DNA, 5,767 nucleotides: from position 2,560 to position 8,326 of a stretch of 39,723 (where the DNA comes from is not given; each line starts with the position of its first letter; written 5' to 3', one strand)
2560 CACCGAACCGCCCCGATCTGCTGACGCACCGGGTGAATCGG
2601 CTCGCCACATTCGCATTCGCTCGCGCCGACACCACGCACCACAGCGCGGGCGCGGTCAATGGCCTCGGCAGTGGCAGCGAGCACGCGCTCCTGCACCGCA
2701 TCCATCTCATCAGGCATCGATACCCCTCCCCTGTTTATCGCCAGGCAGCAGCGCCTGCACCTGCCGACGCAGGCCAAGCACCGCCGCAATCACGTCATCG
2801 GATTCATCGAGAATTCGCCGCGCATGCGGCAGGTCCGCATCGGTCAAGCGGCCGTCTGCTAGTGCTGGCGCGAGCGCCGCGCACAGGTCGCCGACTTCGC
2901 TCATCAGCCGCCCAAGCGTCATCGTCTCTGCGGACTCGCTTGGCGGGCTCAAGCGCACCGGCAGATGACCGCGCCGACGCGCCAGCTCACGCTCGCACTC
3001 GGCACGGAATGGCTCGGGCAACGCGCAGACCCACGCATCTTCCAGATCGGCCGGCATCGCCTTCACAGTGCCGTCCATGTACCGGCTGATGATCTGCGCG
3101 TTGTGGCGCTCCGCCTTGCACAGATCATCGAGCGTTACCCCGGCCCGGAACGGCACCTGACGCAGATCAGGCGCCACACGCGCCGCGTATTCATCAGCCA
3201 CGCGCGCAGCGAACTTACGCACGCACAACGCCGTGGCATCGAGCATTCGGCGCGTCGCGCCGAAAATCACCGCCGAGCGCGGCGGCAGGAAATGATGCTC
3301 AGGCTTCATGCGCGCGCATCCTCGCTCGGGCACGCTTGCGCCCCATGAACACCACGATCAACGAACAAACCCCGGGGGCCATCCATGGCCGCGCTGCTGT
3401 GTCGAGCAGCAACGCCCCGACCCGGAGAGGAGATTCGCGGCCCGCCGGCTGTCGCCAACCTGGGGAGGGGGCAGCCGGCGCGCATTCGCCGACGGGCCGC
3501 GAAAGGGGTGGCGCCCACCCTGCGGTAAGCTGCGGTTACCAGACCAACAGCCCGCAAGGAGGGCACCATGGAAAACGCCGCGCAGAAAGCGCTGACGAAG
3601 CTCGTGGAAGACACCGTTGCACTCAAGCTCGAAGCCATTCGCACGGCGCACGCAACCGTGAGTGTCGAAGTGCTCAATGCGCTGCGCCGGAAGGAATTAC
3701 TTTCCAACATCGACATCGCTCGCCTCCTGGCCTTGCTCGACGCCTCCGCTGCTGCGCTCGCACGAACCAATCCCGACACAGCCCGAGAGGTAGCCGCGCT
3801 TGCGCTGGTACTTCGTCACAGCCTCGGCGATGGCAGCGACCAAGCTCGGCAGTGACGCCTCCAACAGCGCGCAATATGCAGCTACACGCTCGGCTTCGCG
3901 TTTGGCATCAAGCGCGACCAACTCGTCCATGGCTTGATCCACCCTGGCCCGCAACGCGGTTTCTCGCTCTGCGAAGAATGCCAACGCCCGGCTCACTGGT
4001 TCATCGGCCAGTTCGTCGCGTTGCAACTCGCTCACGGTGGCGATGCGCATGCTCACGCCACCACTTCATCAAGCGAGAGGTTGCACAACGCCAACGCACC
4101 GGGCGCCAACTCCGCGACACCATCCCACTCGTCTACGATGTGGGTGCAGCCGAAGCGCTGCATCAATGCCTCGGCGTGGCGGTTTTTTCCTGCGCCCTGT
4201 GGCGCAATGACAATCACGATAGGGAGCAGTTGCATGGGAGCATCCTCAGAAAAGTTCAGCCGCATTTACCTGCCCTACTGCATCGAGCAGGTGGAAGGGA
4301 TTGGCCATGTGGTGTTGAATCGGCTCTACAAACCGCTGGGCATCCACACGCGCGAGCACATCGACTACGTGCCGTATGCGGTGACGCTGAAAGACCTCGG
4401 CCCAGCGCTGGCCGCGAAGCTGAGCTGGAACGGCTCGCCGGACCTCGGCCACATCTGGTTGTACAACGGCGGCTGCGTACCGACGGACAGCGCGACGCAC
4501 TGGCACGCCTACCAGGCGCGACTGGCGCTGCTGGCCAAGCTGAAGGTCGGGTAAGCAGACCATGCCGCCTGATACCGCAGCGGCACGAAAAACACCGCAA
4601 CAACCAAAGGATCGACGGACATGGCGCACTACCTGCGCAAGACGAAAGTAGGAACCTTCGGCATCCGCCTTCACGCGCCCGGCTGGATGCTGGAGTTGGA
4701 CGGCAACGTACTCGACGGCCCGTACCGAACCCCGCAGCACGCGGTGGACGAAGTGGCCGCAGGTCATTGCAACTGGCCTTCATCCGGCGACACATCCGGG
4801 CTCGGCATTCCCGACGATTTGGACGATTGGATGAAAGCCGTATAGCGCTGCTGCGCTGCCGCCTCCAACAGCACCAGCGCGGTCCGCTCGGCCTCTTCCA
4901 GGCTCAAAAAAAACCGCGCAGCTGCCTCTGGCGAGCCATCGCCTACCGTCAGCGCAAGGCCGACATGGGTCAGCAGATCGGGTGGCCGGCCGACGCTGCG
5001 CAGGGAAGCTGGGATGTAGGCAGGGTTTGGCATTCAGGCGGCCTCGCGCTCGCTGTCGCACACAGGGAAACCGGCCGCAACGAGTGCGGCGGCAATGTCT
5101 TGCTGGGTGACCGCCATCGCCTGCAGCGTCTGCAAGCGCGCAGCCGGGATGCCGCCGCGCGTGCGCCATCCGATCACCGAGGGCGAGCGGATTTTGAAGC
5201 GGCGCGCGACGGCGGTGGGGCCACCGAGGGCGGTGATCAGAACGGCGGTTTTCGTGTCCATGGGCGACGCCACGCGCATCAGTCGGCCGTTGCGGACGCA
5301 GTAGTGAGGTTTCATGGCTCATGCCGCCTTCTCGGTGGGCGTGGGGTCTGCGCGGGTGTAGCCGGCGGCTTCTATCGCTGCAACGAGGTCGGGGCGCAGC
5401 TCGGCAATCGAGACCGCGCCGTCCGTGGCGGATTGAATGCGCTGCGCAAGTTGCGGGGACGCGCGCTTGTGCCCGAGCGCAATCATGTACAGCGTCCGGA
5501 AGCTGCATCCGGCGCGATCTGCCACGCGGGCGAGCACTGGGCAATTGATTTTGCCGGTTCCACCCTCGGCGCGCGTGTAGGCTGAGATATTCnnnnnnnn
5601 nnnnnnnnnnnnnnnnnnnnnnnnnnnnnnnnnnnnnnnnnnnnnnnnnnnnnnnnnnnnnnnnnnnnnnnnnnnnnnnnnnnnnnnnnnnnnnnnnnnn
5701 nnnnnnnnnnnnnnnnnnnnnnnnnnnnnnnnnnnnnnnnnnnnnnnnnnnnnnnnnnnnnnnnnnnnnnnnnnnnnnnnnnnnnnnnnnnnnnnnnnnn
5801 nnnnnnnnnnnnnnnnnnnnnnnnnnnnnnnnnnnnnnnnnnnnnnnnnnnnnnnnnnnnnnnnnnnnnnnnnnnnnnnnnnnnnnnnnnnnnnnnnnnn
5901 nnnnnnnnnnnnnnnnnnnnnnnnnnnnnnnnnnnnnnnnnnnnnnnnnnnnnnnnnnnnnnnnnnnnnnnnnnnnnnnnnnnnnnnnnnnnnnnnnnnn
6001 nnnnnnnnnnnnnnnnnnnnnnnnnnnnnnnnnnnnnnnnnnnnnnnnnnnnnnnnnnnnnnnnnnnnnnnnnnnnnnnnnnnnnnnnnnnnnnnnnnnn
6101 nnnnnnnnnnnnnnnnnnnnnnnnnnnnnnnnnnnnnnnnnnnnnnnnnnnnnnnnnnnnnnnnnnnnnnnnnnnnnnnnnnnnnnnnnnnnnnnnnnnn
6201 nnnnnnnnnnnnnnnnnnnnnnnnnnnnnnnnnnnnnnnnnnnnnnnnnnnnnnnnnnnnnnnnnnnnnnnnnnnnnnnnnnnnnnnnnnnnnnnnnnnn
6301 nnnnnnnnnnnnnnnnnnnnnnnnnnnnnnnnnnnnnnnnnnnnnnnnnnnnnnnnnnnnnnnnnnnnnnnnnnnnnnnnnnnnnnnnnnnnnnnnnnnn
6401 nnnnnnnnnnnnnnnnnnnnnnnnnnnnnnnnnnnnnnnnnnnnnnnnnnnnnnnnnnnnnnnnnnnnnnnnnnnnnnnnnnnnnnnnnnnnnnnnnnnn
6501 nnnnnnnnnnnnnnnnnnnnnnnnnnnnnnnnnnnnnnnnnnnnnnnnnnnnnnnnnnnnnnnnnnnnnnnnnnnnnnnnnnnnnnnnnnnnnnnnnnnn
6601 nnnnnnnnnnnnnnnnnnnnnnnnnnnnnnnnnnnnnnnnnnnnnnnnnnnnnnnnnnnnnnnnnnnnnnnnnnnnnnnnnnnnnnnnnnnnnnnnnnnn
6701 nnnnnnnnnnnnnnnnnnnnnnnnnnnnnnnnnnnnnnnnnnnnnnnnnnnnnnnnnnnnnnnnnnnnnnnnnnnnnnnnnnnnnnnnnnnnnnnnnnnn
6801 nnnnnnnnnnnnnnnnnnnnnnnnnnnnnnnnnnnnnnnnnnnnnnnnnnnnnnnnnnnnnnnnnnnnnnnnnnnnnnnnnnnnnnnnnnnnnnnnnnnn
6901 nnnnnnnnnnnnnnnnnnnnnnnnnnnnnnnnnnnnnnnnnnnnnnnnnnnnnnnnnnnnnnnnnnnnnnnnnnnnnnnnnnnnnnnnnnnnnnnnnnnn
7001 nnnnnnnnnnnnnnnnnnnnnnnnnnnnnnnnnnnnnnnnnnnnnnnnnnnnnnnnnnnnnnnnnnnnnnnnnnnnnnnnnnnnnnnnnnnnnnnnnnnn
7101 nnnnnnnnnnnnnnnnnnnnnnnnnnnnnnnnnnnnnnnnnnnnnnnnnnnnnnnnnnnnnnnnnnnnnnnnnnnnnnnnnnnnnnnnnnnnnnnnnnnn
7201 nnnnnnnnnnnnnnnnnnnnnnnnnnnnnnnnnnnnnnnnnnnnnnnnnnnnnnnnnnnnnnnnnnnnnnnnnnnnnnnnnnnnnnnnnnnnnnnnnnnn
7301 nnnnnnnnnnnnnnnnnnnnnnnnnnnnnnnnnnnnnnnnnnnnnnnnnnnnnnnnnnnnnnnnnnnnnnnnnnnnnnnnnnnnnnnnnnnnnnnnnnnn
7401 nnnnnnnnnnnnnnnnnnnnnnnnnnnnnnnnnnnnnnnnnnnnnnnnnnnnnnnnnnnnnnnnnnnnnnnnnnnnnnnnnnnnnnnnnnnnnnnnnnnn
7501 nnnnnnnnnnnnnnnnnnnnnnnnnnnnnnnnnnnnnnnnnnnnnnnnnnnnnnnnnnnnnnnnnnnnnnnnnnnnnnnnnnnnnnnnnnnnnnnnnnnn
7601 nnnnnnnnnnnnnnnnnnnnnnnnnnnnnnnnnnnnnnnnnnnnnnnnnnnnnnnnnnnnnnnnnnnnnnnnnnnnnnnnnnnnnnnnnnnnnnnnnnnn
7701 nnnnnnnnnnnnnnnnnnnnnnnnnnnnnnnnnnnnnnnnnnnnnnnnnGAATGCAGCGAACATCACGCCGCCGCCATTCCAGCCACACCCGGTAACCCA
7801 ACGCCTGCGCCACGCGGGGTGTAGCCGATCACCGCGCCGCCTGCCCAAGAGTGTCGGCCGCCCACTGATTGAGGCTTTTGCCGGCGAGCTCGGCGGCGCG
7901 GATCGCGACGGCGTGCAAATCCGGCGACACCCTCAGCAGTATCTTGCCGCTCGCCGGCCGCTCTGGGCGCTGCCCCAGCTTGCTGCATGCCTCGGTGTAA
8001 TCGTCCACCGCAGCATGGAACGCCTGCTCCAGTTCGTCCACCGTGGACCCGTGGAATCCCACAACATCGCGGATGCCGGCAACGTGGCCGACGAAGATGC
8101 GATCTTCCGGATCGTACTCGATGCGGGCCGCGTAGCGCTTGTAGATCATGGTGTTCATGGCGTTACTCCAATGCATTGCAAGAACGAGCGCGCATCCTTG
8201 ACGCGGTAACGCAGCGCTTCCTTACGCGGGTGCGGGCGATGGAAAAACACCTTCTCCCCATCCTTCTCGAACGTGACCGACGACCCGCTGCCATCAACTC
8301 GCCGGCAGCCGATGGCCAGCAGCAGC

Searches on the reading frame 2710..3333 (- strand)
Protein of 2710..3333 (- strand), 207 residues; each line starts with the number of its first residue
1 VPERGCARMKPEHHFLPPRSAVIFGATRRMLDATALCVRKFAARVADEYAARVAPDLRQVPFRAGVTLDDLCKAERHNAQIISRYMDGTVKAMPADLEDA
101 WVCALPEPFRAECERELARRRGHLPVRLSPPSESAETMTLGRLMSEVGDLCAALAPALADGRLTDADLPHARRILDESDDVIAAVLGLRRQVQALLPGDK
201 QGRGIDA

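Call 99: search_protein_families(library=phrogs, proteins=[window:2710-3333:-], max_evalue=0.001)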
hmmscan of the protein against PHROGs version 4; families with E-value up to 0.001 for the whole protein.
window:2710-3333:- (207 aa): 2 families
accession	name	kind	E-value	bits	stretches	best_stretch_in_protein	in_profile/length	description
phrog_4834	-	transcription regulation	1.9e-51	175.7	1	9-199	1-187/198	CII-like transcriptional activator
phrog_101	-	transcription regulation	3.4e-08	34.4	1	117-196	86-162/203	CII-like transcriptional activator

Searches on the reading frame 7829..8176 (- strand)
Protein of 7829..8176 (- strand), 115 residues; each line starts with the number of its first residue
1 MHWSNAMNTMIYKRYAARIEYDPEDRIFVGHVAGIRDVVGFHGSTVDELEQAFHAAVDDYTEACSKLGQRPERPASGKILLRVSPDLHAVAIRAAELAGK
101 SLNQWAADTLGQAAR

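Call 99: search_protein_families(library=phrogs, proteins=[window:7829-8176:-], max_evalue=0.001)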
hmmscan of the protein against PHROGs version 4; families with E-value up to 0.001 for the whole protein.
window:7829-8176:- (115 aa): 1 family
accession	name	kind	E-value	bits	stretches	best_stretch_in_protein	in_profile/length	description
phrog_9151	-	moron, auxiliary metabolic gene and host takeover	3.2e-39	134.9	1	7-114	2-109/119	HicB-like antitoxin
